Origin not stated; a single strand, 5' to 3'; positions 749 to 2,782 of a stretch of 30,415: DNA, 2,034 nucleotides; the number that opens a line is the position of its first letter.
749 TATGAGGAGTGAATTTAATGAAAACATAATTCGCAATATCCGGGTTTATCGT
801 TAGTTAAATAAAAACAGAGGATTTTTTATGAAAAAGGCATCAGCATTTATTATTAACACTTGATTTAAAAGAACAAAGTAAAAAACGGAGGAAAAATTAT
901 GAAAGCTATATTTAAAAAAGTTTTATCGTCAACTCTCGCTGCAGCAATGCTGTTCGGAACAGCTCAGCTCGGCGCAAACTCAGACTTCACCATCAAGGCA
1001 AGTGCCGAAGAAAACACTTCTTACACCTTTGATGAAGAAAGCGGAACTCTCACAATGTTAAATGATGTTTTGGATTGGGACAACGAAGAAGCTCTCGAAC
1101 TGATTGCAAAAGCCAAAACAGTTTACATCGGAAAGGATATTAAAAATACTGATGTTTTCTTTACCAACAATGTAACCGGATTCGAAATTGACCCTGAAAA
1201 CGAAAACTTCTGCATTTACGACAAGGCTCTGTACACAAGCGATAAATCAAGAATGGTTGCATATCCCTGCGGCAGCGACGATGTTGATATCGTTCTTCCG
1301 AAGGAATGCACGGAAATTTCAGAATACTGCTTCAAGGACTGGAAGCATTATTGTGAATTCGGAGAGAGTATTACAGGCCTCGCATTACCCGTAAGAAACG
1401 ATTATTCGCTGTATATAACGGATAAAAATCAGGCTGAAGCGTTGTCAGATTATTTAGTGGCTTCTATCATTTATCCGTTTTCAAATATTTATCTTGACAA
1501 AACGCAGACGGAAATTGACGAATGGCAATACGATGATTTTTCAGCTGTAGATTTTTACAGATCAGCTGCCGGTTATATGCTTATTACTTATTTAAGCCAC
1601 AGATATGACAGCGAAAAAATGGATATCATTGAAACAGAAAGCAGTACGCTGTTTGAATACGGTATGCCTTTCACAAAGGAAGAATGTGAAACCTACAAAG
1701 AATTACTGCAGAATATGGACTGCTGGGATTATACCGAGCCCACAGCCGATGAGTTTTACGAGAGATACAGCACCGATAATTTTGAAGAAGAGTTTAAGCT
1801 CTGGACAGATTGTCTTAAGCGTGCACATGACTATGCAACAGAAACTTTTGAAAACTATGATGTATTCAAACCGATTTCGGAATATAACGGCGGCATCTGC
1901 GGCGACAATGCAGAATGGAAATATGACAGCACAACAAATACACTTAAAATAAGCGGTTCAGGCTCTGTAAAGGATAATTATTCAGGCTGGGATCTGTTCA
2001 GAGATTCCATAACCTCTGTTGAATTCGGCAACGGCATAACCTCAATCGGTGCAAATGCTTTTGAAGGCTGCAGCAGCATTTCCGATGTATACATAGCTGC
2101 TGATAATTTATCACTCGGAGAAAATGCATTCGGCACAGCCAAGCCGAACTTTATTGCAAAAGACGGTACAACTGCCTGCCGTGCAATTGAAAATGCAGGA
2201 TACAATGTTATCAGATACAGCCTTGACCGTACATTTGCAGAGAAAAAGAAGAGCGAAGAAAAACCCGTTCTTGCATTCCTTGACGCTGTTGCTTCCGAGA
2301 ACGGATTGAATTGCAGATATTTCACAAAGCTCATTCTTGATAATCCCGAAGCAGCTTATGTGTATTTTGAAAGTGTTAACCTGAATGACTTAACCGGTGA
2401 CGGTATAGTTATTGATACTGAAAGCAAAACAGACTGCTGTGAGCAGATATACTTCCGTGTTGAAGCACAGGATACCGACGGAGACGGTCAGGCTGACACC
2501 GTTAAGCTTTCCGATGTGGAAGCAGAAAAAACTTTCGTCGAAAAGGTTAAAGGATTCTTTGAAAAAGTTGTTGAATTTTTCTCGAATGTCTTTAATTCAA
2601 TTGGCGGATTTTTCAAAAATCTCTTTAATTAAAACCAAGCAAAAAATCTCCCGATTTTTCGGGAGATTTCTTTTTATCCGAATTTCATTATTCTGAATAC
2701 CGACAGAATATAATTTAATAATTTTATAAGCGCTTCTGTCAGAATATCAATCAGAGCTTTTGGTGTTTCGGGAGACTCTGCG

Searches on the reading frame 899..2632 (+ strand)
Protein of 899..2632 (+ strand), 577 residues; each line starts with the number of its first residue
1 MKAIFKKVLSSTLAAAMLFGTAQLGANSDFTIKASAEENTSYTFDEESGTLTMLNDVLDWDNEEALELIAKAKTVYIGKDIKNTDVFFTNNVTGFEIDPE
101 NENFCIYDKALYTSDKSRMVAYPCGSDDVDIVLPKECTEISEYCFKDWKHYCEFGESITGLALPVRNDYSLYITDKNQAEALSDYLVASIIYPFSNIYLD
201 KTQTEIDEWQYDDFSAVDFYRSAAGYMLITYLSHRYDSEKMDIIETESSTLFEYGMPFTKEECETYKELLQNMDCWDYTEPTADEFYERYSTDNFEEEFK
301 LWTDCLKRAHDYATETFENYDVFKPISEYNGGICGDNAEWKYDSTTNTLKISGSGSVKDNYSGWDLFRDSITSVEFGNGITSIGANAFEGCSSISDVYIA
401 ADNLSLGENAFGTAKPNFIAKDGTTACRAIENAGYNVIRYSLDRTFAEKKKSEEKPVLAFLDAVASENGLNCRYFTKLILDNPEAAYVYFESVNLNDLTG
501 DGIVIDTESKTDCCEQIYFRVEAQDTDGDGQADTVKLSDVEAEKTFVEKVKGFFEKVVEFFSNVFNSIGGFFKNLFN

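Call 4: search_protein_families(library=pfam, proteins=[window:899-2632:+], max_evalue=0.01)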
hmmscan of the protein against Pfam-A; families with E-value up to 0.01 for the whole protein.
window:899-2632:+ (577 aa): 1 family
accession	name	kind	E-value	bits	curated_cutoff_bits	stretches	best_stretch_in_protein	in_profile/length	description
PF13306.12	LRR_5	-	3.1e-08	34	27.7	1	370-411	12-75/127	BspA type Leucine rich repeat region (6 copies)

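Call 37: search_protein_families(library=ncbifam, proteins=[window:899-2632:+], max_evalue=0.01)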
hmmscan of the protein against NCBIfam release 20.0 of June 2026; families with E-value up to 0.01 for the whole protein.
window:899-2632:+ (577 aa): 0 families
